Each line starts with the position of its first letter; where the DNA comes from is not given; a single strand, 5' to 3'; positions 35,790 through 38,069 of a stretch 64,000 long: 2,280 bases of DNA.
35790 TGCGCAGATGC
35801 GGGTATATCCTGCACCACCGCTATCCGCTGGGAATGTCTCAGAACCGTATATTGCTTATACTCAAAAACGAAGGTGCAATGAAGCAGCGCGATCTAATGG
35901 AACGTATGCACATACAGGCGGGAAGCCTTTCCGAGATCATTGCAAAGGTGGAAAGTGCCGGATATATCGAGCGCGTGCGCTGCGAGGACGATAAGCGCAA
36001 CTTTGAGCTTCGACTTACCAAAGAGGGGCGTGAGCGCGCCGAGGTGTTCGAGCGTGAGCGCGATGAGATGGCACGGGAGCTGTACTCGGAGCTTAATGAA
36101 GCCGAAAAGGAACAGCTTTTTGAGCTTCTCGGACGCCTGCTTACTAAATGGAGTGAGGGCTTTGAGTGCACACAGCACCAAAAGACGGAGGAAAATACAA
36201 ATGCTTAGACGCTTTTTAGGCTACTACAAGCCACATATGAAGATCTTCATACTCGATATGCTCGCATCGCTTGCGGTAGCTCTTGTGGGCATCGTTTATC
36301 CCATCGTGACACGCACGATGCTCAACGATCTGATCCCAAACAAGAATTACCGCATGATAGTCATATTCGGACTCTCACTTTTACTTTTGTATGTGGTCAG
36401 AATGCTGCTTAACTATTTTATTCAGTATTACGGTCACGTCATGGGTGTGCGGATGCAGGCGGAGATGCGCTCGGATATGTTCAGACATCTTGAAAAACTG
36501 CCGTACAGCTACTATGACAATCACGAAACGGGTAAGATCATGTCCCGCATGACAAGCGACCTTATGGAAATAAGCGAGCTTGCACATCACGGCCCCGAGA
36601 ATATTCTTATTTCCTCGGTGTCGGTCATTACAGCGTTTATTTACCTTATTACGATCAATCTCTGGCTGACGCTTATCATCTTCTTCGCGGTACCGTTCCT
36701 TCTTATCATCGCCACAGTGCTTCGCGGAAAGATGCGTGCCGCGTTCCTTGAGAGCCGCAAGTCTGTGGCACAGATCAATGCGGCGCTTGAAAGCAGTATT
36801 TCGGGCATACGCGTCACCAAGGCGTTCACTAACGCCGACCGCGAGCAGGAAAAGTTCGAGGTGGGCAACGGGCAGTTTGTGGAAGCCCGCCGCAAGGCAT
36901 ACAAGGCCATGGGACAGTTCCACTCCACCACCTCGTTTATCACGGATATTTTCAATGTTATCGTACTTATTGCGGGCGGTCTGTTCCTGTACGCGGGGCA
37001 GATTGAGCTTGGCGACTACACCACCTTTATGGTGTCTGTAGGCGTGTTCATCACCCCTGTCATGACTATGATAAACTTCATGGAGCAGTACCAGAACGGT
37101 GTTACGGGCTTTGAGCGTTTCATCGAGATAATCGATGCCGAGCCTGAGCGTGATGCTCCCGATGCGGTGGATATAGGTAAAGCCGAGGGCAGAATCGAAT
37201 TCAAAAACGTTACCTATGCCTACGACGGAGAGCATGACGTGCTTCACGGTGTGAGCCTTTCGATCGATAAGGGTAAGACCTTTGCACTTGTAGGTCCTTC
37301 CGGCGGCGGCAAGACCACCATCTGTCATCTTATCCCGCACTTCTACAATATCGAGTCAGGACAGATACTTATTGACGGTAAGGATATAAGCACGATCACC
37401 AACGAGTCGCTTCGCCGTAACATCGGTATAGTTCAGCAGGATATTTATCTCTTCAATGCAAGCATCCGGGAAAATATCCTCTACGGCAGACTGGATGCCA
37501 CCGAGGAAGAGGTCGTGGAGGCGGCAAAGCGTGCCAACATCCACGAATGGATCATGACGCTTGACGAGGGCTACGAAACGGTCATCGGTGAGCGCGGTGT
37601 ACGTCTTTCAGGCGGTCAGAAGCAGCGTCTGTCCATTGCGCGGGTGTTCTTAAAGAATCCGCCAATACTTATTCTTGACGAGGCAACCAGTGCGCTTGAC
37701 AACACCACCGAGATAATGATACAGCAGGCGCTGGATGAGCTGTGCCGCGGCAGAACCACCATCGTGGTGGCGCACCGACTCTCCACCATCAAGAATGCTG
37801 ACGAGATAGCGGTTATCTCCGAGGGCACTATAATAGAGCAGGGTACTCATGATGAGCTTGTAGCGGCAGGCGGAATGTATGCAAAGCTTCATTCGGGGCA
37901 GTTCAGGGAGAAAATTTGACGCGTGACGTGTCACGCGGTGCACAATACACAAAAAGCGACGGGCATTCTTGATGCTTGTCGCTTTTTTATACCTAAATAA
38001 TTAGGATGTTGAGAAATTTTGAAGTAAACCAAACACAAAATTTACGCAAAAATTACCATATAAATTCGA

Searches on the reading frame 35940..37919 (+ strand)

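Call 66: search_protein_families(library=pfam, proteins=[window:35940-37919:+], max_evalue=0.00001)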
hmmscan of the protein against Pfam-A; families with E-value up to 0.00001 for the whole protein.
window:35940-37919:+ (659 aa): 3 families
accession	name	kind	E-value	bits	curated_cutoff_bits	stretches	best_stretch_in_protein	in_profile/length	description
PF00664.28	ABC_membrane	-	6.1e-45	154.5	28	1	104-374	2-274/274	ABC transporter transmembrane region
PF00005.33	ABC_tran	-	2.5e-33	116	25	1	435-584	1-137/137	ABC transporter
PF02463.25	SMC_N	-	4e-08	33.4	40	1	476-627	111-212/220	RecF/RecN/SMC N terminal domain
